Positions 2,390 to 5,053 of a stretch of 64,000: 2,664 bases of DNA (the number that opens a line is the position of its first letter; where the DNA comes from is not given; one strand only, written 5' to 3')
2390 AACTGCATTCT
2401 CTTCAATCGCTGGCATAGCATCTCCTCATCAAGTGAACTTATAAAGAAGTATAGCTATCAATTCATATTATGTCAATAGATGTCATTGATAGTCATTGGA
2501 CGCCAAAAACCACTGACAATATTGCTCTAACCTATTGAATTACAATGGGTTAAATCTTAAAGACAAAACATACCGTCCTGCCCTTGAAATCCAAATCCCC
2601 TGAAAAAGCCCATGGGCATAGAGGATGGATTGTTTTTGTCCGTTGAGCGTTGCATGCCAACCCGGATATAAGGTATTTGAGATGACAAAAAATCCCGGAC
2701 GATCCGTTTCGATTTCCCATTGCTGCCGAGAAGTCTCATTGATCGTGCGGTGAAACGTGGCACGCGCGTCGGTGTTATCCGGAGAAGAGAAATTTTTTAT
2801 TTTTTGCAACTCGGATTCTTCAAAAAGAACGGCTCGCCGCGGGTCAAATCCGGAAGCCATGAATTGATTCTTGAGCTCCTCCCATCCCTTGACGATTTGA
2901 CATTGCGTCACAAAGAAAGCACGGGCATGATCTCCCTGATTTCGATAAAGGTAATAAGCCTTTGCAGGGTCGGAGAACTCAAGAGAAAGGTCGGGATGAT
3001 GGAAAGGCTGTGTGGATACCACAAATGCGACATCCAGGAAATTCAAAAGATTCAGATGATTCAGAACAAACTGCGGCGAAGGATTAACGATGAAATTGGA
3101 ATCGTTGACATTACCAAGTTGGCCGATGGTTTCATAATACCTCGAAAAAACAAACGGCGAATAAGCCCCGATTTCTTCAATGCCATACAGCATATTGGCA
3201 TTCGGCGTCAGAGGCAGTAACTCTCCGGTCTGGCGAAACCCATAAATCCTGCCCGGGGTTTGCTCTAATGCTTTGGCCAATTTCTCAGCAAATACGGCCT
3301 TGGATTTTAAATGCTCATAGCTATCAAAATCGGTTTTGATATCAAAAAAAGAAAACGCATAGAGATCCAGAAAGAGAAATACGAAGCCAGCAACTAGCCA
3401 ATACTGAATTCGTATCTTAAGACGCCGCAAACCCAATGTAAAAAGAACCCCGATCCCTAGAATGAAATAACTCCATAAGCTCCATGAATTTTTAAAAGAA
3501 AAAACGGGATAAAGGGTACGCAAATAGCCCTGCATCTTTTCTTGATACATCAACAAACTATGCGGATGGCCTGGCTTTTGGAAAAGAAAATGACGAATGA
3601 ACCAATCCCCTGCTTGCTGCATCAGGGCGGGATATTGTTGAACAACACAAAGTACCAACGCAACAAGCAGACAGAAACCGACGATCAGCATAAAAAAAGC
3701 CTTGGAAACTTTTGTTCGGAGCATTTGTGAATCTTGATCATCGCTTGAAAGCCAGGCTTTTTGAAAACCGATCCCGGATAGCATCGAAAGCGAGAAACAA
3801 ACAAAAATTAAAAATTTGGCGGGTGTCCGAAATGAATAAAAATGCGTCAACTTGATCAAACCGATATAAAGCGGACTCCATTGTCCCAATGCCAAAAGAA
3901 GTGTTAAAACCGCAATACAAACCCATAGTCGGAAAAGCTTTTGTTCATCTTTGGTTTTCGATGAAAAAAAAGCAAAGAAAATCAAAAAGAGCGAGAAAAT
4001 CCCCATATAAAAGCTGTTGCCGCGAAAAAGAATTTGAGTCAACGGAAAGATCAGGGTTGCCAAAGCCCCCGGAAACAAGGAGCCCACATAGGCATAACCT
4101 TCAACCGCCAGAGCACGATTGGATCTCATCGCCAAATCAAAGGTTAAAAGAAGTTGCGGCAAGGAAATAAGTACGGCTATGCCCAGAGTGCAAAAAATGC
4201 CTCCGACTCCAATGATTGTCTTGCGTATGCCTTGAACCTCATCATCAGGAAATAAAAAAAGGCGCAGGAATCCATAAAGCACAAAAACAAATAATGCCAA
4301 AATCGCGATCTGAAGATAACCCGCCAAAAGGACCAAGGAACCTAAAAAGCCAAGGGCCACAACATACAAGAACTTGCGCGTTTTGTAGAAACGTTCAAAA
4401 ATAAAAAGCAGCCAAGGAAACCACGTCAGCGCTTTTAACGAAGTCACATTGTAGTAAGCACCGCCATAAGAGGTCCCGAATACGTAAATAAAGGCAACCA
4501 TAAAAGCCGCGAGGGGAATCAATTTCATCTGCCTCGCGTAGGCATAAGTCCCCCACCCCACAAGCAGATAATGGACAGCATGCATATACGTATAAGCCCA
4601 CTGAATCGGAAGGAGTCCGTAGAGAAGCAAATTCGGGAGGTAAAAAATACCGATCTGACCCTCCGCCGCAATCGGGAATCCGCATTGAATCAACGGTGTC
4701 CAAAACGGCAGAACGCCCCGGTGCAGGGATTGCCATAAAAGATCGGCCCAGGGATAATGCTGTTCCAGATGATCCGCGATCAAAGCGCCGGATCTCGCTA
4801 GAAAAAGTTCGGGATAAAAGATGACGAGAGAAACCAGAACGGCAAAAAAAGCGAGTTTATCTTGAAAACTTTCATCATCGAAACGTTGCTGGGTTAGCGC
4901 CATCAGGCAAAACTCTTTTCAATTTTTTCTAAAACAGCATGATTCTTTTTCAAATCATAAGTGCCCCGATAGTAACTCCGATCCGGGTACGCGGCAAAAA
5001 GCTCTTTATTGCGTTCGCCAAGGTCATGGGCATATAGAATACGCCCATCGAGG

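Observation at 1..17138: Envelope glycan locus with four GT-C membrane glycosyltransferases, two polyprenyl-P-sugar synthases, and an Ara4N-like but incomplete gene set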

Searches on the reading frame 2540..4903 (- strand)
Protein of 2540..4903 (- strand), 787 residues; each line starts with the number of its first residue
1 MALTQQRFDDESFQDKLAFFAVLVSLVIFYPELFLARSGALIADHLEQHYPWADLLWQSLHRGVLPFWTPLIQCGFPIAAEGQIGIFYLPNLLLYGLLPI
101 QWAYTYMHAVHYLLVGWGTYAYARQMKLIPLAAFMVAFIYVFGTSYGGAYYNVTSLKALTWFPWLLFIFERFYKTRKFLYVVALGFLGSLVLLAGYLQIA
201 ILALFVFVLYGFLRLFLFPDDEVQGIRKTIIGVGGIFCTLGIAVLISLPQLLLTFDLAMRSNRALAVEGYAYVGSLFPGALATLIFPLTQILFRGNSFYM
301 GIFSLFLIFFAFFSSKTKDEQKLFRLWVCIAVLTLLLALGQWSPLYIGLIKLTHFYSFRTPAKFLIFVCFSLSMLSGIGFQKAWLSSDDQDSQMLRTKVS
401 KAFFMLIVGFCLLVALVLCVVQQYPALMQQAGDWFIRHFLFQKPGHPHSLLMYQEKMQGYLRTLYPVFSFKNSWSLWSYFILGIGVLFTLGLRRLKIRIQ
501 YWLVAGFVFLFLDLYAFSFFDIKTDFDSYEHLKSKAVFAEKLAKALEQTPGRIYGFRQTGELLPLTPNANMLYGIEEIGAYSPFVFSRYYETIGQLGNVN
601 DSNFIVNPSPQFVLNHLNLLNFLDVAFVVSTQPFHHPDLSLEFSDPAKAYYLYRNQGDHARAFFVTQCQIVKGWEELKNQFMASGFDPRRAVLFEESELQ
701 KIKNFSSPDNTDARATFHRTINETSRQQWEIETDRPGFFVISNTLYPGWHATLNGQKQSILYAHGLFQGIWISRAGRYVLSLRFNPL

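Call 3: search_protein_families(library=pfam, proteins=[window:2540-4903:-])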
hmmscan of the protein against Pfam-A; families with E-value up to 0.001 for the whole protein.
window:2540-4903:- (787 aa): 0 families

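Call 9: search_protein_families(library=ncbifam, proteins=[window:2540-4903:-], max_evalue=0.01)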
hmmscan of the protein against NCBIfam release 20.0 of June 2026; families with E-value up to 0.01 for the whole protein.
window:2540-4903:- (787 aa): 0 families

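Call 16: search_solved_structures(query=window:2540-4903:-, max_evalue=1)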
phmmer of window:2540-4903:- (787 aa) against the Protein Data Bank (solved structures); distinct sequences matched with E-value up to 1: 7.
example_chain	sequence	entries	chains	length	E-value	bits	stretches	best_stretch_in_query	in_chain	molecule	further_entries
29jc_A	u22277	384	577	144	0.55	11.6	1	41-91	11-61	Genome polyprotein | Protease 2A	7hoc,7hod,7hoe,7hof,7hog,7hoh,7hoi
7h2t_A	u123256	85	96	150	0.59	11.5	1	41-91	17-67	Protease 2A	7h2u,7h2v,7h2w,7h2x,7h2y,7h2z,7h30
29mw_A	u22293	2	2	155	0.65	11.4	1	41-92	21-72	Polyprotein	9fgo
7da6_A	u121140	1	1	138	0.74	11.2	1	41-91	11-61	Polyprotein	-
8x77_F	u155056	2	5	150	0.84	11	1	41-91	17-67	2A protein | 2A protein (Fragment)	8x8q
4fvb_A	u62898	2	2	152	0.86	11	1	41-91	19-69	2A proteinase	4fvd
4mg3_A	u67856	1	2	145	0.98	10.8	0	41-91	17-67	Protease 2A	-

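Call 20: search_protein_families(library=pfam, proteins=[window:2540-4903:-], max_evalue=10)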
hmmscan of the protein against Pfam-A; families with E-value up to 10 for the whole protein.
window:2540-4903:- (787 aa): 1 family
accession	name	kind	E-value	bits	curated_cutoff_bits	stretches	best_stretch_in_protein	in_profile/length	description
PF11833.13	CPP1-like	-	4.7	7.2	28.4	1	603-674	85-155/196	Protein CHAPERONE-LIKE PROTEIN OF POR1-like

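Call 30: find_homologous_proteins(query=window:2540-4903:-)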
Query window:2540-4903:- (787 aa): 220 proteins with E <= 0.001 among 8000 candidates; the best 120 are listed.
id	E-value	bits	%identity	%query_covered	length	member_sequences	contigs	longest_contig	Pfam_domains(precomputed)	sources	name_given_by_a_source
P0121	0.0e+0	1796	100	100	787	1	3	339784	-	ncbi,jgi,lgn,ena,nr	ncbi:MAG TPA: hypothetical protein PLO78_04190 [Candidatus Omnitrophota bacterium]|nr:hypothetical p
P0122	0.0e+0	1594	88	100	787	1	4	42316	-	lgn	-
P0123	0.0e+0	1037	59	99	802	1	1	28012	-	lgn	-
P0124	1.2e-287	975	55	99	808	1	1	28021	-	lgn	-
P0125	3.9e-254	864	51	97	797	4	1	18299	-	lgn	-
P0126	2.0e-240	818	49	97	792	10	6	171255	-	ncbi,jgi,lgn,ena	ncbi:MAG: hypothetical protein ACOYJW_02735 [Candidatus Omnitrophota bacterium]|jgi:hypothetical pro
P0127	1.6e-233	796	47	99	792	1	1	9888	-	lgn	-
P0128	4.6e-231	788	47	98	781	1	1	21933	-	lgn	-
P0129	1.1e-229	783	47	99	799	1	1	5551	-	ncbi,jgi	jgi:hypothetical protein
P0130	1.3e-226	773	46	98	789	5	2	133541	-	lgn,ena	-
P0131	8.9e-226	770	47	97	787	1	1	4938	PF09586.17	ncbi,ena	-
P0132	2.8e-225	768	47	97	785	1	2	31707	PF09586.17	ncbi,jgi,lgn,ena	-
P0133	4.4e-225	768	46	97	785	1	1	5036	-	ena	-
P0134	7.6e-224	764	47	96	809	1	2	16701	-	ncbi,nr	ncbi:MAG: hypothetical protein PHN49_12015 [Candidatus Omnitrophica bacterium]|nr:hypothetical prote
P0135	3.6e-223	761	46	97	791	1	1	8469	-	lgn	-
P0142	1.2e-219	750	46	97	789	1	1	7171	PF09586.17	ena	-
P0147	2.7e-218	745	45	97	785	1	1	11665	PF09586.17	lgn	-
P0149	2.7e-217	742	45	97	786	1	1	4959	PF09586.17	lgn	-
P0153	3.2e-215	735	46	97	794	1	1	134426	PF09586.17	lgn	-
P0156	1.2e-214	733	45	98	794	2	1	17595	PF10131.16,PF09586.17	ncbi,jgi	ncbi:MAG: hypothetical protein WC352_02245 [Candidatus Omnitrophota bacterium]|jgi:hypothetical prot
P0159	5.2e-213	728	44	98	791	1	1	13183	PF09586.17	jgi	jgi:hypothetical protein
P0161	3.5e-212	725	45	96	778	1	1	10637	PF09586.17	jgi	jgi:hypothetical protein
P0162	9.8e-212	724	44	99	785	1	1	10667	PF09586.17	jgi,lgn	-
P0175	4.0e-207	708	43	98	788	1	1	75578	PF09586.17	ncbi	ncbi:MAG: hypothetical protein V1882_00360 [Candidatus Omnitrophota bacterium]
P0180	1.0e-205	704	45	98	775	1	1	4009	PF09586.17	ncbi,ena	-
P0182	2.4e-205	702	44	99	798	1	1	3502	PF09586.17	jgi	jgi:hypothetical protein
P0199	3.6e-202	692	44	96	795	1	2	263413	PF09586.17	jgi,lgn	jgi:hypothetical protein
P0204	1.8e-200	686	43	98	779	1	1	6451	PF09586.17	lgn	-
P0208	2.7e-198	679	43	98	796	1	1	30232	PF09586.17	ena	-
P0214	2.4e-196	673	44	100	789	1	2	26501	PF09586.17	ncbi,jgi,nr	ncbi:MAG TPA: hypothetical protein VL688_01285 [Verrucomicrobiae bacterium]|jgi:hypothetical protein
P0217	2.8e-195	669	42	98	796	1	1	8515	PF09586.17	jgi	-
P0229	7.7e-188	645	41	98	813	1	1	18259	PF09586.17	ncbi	-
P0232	6.7e-186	638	41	97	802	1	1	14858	PF09586.17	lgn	-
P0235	1.5e-183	630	41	96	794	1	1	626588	PF09586.17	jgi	-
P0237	2.7e-182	626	42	98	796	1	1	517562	PF09586.17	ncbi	-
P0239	5.9e-182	625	40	100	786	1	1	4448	PF09586.17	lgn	-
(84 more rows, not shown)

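Call 33: search_protein_families(library=pfam, alignment_id=A2, max_evalue=0.01)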
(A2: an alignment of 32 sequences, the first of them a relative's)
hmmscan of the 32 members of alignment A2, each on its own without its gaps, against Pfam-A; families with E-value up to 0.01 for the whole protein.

A. member 1, P0121 (787 aa): 0 families

B. families by the number of members that match (of 32 scanned): 3 families
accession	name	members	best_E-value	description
PF09586.16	YfhO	13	6.4e-14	Bacterial membrane protein YfhO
PF10131.15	PTPS_related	3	0.00016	6-pyruvoyl-tetrahydropterin synthase related domain; membrane protein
PF03208.24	PRA1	1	0.0053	PRA1 family protein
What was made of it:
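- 2540..4903 (-): X787, a divergent YfhO-like GT-C membrane protein with a C-terminal beta-rich domain. 13 of 32 family members hit YfhO PF09586, best E 6.4e-14 (call 33).
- On YfhO family (PF09586): 13 of 32 homologs at 39-59% identity do hit, best E 6.4e-14 (call 33).
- Checked: It has no Pfam hit itself, but 13 of 32 family members hit YfhO (call 33).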

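Call 46: predict_structure(alignment_id=A2)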
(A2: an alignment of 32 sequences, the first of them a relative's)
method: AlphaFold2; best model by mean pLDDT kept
length: 787 residues; sequences in the alignment: 32
mean_pLDDT: 88.0   pTM: 0.89
mean pLDDT of the five models: 88.0, 87.0, 86.7, 84.2, 84.1
residues with pLDDT >= 90: 453; 70-90: 279; 50-70: 39; < 50: 16
segments of 3 or more residues with pLDDT < 50: 1-8, 145-151
pLDDT, mean of each block of 10 residues (from residue 1): 39 88 93 90 81 91 86 63 82 95 93 95 94 96 57 77 97 94 97 87 95 93 80 96 95 86 79 87 90 85 94 84 95 95 91 77 90 96 83 87 93 91 91 91 81 90 87 89 89 83 93 87 77 74 87 88 83 88 83 88 79 95 95 93 85 94 94 96 95 94 80 91 92 96 90 96 95 95 90
secondary structure, 60 per line:
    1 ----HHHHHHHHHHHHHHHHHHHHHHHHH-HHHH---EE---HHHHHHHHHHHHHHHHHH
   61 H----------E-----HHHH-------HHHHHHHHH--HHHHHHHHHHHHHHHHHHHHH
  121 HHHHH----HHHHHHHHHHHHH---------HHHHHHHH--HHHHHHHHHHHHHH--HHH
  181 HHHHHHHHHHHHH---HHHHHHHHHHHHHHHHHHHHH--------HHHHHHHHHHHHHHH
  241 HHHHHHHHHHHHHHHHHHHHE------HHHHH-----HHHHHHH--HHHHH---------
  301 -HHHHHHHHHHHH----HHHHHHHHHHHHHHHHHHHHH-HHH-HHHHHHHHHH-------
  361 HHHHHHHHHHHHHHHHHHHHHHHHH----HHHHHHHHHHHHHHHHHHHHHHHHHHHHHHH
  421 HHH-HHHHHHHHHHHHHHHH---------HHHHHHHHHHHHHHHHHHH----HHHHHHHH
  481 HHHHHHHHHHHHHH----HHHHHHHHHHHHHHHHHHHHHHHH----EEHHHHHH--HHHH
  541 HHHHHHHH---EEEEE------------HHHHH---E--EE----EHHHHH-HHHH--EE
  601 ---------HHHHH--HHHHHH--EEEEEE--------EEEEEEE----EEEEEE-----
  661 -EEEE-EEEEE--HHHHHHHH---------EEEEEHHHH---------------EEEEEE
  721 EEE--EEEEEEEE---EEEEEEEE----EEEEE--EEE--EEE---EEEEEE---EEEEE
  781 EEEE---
elements in order (helices of 4 or more, strands of 3 or more residues): H5-29 H31-34 H43-61 H78-81 H89-97 H100-125 H130-142 H152-159 H162-175 H178-193 H197-217 H226-260 H268-272 H278-284 H287-291 H302-313 H318-338 H344-353 H361-385 H390-423 H425-440 H450-468 H473-494 H499-522 H529-534 H537-548 E552-556 H569-573 H587-591 H593-596 H610-614 H617-622 E625-630 E639-645 E650-655 E662-665 E667-671 H674-681 E691-695 H696-699 E715-723 E726-733 E737-744 E749-753 E756-758 E761-763 E767-772 E776-784
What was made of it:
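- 2540..4903 (-): AF2 model pLDDT 88 (call 46).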

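Call 50: fold_search(model_id=the predicted structure, library=pdb)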
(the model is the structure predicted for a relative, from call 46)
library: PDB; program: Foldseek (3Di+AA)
matches with E <= 10: 245; with E <= 0.001: 5
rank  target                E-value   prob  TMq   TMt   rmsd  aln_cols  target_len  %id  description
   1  6w98_A                7.1e-06  1.00  0.41  0.26  22.4       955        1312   11  Single-Particle Cryo-EM Structure of Arabinofuranosyltransferase AftD from Mycobacteria (released 2020-05-13)
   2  6wby                  8.4e-06  1.00  0.40  0.27  21.8       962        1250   10  Single-Particle Cryo-EM Structure of Arabinofuranosyltransferase AftD from Mycobacteria, Mutant R1389S Class 2 (released 2020-05-13)
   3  6wbx                  6.1e-05  1.00  0.34  0.23  23.3       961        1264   11  Single-Particle Cryo-EM Structure of Arabinofuranosyltransferase AftD from Mycobacteria, Mutant R1389S Class 1 (released 2020-05-13)
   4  8age_A                5.1e-04  1.00  0.28  0.33  12.0       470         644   12  Structure of yeast oligosaccharylransferase complex with acceptor peptide bound (released 2022-12-07)
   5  7oci_F                6.3e-04  1.00  0.28  0.33  12.4       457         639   13  Cryo-EM structure of yeast Ost6p containing oligosaccharyltransferase complex (released 2022-02-16)
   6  8agc_A                1.1e-03  1.00  0.35  0.38  14.9       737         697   10  Structure of yeast oligosaccharylransferase complex with lipid-linked oligosaccharide and non-acceptor peptide bound (released 2022-12-07)
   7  8if8_B                1.2e-03  1.00  0.36  0.44  15.9       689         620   11  Arabinosyltransferase AftA (released 2023-05-31)
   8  5ogl_A                2.4e-03  0.98  0.26  0.29  18.7       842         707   12  Structure of bacterial oligosaccharyltransferase PglB in complex with an acceptor peptide and an lipid-linked oligosac (released 2017-10-25)
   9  6gxc_A                2.6e-03  1.00  0.32  0.34  21.4       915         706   11  Bacterial oligosaccharyltransferase PglB in complex with an inhibitory peptide and a reactive lipid-linked oligosaccha (released 2018-11-14)
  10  8if8_C                3.4e-03  1.00  0.30  0.37  19.4       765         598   11  Arabinosyltransferase AftA (released 2023-05-31)
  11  6ezn_F                3.7e-03  1.00  0.30  0.36  11.3       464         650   12  Cryo-EM structure of the yeast oligosaccharyltransferase (OST) complex (released 2018-01-17)
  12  8agb_A                4.8e-03  1.00  0.29  0.35  12.7       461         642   11  Structure of yeast oligosaccharylransferase complex with lipid-linked oligosaccharide bound (released 2022-12-07)
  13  3rce_A                6.7e-03  0.98  0.30  0.34  21.5       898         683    9  Bacterial oligosaccharyltransferase PglB (released 2011-06-15)
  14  7bvc_A                8.2e-03  0.95  0.28  0.22  19.3       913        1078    8  Cryo-EM structure of Mycobacterium smegmatis arabinosyltransferase EmbA-EmbB-AcpM2 in complex with ethambutol (released 2020-04-29)
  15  7bvc_B                1.3e-02  0.91  0.28  0.22  21.0       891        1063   10  Cryo-EM structure of Mycobacterium smegmatis arabinosyltransferase EmbA-EmbB-AcpM2 in complex with ethambutol (released 2020-04-29)
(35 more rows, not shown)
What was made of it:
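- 2540..4903 (-): Foldseek top 20 are all GT-C: AftD 7e-6, STT3, AftA, PglB, Emb, Pmt (call 50).
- On YfhO family (PF09586): The fold is GT-C (call 50).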
